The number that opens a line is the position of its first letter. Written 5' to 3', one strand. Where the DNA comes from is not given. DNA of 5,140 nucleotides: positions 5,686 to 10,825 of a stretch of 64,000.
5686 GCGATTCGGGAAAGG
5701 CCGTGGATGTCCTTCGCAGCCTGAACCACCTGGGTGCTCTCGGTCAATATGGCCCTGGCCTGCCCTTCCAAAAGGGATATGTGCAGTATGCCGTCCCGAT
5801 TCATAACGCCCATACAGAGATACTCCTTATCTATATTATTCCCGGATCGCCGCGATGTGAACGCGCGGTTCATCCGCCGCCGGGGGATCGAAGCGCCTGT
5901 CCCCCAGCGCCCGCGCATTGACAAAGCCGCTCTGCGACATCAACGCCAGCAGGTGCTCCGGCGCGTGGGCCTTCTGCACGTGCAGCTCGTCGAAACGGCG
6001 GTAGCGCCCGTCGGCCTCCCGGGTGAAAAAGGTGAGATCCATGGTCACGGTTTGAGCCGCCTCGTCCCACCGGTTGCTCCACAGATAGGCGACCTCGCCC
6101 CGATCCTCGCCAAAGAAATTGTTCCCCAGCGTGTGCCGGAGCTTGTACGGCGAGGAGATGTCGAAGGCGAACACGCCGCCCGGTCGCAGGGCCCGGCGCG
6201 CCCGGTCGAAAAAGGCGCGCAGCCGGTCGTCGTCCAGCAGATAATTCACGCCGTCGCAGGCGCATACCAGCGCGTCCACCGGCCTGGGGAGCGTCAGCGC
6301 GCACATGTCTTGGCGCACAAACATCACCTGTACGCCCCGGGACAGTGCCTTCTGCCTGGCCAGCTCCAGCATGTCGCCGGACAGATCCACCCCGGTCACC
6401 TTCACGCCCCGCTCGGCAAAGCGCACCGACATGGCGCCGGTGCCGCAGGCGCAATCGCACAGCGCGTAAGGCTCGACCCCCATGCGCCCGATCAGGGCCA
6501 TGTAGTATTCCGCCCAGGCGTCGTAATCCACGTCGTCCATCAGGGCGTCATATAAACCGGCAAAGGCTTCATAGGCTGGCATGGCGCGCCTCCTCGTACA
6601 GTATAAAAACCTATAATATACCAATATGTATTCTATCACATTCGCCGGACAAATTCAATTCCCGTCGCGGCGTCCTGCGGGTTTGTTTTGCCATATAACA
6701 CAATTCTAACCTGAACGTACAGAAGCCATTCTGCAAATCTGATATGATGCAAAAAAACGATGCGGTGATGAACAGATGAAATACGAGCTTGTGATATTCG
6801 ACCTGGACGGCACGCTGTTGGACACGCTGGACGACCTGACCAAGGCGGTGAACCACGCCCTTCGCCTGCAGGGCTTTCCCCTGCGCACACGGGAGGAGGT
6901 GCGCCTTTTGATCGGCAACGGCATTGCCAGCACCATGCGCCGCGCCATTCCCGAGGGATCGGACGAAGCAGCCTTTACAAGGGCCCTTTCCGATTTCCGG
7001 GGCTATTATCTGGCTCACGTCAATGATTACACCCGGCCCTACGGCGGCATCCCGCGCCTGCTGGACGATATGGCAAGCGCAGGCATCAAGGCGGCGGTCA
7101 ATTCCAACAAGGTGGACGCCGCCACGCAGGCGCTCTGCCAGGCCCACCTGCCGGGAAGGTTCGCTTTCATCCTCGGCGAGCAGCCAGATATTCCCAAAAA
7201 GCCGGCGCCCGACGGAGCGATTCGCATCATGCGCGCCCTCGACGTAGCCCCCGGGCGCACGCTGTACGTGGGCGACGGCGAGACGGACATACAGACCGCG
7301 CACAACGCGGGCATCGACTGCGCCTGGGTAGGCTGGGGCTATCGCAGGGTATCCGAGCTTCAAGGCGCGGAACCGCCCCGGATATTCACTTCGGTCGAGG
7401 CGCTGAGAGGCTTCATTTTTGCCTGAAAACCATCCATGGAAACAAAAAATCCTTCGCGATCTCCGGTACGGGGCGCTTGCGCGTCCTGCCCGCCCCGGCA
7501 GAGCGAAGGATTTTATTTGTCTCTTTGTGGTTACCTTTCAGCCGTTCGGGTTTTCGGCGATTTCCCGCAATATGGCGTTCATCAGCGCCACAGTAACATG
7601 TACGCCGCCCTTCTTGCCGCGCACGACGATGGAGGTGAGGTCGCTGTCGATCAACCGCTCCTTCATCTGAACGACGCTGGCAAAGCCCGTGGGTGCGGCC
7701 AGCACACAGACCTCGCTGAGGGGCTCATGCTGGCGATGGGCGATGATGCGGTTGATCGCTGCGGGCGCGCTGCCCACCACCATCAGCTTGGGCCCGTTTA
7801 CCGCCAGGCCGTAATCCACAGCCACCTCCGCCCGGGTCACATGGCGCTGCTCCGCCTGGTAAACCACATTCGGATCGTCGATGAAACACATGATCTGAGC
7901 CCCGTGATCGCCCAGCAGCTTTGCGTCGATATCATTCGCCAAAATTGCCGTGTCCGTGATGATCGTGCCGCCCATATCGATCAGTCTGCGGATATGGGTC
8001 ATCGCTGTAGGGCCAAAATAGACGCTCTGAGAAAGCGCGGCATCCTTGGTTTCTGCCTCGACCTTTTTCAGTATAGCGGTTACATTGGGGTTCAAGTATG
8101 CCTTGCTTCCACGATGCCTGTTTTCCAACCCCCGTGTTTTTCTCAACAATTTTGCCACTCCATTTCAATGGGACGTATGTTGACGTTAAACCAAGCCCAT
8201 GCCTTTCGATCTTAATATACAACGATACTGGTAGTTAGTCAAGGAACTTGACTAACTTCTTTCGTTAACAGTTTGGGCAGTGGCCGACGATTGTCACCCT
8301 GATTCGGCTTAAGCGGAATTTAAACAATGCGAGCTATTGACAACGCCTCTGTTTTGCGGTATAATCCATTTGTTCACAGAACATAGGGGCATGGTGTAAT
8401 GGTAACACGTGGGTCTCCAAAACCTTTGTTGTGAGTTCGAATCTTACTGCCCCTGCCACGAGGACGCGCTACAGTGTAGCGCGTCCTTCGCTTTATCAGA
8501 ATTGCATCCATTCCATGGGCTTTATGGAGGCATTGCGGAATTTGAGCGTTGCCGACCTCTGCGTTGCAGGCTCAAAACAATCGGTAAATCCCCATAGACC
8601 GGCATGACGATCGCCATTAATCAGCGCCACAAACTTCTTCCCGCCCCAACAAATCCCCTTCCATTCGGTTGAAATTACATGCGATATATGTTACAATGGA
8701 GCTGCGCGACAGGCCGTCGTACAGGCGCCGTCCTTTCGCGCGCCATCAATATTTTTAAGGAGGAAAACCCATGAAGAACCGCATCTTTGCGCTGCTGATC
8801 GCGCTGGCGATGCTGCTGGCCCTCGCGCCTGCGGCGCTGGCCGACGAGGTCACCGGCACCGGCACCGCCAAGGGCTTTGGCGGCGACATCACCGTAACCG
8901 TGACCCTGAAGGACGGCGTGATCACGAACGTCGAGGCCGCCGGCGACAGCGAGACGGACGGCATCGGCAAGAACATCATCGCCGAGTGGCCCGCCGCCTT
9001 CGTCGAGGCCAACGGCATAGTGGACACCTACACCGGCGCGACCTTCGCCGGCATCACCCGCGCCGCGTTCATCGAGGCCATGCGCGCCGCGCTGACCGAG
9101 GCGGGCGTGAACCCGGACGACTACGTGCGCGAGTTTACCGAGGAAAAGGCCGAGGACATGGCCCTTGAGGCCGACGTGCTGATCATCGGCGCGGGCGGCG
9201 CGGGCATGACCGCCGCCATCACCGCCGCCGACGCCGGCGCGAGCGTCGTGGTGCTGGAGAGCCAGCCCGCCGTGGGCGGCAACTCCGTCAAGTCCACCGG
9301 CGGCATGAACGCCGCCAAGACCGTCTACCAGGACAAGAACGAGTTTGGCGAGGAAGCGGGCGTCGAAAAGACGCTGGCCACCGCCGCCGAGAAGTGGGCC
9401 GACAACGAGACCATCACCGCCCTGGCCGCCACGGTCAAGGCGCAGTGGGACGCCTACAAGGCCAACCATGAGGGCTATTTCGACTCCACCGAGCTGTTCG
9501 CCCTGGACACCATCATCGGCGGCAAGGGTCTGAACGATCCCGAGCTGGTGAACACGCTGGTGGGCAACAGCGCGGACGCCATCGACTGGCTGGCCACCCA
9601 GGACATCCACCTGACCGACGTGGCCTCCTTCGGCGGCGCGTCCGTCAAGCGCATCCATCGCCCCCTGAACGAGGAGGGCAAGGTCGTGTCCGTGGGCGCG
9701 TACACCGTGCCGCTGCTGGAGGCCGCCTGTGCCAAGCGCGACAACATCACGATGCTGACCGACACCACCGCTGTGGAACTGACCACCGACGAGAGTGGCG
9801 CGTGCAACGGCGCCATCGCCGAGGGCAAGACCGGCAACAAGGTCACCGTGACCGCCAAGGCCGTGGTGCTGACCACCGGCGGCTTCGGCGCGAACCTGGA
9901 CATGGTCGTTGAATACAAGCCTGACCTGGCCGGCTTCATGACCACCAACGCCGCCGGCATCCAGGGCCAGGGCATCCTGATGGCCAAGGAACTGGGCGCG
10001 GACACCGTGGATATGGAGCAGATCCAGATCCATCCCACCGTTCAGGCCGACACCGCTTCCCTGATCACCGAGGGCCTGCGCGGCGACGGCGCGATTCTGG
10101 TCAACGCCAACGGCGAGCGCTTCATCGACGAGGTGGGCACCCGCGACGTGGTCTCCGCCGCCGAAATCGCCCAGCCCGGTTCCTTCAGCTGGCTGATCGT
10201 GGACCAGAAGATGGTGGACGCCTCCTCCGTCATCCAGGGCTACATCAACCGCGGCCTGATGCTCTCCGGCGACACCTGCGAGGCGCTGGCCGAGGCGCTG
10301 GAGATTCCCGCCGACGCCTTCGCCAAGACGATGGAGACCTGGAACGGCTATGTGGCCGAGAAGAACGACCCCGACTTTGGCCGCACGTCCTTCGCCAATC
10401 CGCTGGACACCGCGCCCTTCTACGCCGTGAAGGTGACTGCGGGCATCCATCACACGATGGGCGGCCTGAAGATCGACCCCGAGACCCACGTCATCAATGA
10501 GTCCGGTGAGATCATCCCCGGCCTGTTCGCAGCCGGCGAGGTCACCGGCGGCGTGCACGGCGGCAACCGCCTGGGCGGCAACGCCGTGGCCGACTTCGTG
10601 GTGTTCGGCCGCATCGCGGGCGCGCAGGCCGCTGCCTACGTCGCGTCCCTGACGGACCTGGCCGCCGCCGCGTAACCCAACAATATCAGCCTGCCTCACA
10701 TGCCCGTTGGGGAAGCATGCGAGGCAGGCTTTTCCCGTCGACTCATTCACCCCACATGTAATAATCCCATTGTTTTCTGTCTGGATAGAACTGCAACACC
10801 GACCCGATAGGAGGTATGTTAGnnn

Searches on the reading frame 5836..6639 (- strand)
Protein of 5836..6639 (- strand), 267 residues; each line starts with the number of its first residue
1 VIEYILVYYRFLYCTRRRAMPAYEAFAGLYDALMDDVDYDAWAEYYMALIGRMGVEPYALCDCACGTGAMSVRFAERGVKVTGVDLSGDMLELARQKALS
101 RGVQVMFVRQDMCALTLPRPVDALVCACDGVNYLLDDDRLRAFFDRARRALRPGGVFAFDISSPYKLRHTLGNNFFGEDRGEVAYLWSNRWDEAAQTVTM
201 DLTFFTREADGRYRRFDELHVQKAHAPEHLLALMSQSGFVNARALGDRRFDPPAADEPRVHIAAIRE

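Call 89: search_protein_families(library=pfam, max_evalue=1e-8, proteins=[window:5836-6639:-])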
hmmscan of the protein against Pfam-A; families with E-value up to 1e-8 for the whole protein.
window:5836-6639:- (267 aa): 4 families
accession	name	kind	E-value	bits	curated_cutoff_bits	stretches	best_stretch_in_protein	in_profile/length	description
PF13649.12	Methyltransf_25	-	3.4e-21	76.2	27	1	62-155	3-97/97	Methyltransferase domain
PF08241.18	Methyltransf_11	-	2.7e-15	57.2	21.2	1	62-159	2-95/95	Methyltransferase domain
PF13847.12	Methyltransf_31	-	5.1e-12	46.1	27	1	59-163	6-113/145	Methyltransferase domain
PF08242.18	Methyltransf_12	-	2.6e-11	44.6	30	1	62-157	2-98/98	Methyltransferase domain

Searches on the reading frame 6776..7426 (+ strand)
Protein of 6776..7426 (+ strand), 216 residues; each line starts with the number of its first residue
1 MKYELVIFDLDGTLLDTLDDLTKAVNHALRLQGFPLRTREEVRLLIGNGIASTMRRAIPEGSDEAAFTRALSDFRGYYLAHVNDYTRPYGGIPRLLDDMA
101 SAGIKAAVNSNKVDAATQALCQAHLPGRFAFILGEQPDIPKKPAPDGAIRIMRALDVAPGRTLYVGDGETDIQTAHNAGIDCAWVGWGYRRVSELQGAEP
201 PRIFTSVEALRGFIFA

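Call 89: search_protein_families(library=pfam, max_evalue=1e-8, proteins=[window:6776-7426:+])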
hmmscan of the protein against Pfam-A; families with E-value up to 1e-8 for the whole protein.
window:6776-7426:+ (216 aa): 3 families
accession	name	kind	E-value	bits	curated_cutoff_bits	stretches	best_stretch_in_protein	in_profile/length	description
PF13419.12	HAD_2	-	4.5e-35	121.8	23.8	1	6-185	1-178/178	Haloacid dehalogenase-like hydrolase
PF00702.32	Hydrolase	-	2.3e-24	87.3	26.4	1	4-179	2-191/191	haloacid dehalogenase-like hydrolase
PF13242.12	Hydrolase_like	-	9e-10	38.8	22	1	142-207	4-72/75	HAD-hyrolase-like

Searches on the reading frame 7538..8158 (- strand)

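Call 89: search_protein_families(library=pfam, max_evalue=1e-8, proteins=[window:7538-8158:-])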
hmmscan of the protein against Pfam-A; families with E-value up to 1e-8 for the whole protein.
window:7538-8158:- (206 aa): 1 family
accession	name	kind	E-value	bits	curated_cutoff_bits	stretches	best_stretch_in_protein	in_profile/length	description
PF02570.20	CbiC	-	3.9e-35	121.7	22.5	1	21-198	18-195/196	Precorrin-8X methylmutase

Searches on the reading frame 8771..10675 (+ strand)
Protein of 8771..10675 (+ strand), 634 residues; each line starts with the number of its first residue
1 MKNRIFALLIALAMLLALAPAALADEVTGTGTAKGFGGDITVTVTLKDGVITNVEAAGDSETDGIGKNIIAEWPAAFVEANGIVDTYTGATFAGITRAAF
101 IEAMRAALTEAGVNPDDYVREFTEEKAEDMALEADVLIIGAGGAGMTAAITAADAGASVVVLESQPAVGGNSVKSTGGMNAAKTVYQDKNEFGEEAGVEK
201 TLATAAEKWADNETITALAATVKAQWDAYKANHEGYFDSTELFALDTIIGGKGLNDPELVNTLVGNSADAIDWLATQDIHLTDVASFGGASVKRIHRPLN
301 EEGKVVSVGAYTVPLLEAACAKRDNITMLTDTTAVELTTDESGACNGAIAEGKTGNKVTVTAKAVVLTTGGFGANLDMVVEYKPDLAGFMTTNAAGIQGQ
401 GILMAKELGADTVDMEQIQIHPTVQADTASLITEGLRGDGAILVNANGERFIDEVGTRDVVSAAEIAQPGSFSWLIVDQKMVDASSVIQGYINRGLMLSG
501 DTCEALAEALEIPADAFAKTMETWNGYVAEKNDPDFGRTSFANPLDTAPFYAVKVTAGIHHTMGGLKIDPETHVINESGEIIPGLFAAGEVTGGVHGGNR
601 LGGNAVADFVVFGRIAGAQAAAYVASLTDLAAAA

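Call 89: search_protein_families(library=pfam, max_evalue=1e-8, proteins=[window:8771-10675:+])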
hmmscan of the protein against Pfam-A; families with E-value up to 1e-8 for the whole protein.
window:8771-10675:+ (634 aa): 6 families
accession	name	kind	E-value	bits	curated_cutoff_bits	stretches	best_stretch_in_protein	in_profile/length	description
PF00890.30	FAD_binding_2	-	9.4e-82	275.8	20.4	2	234-606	54-414/414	FAD binding domain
PF03486.20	HI0933_like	-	8e-13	48.8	50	0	135-218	2-86/244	HI0933-like protein Rossmann domain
PF12831.13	FAD_oxidored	-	1.2e-11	45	27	1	135-179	1-45/416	FAD dependent oxidoreductase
PF01946.23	Thi4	-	4.4e-11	42.9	26.2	0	124-201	6-85/235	Thi4 family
PF01266.30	DAO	-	1.6e-09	38.3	27.9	0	135-449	1-272/353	FAD dependent oxidoreductase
PF04205.19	FMN_bind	-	3.7e-09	37.5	22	0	35-108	1-76/77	FMN-binding domain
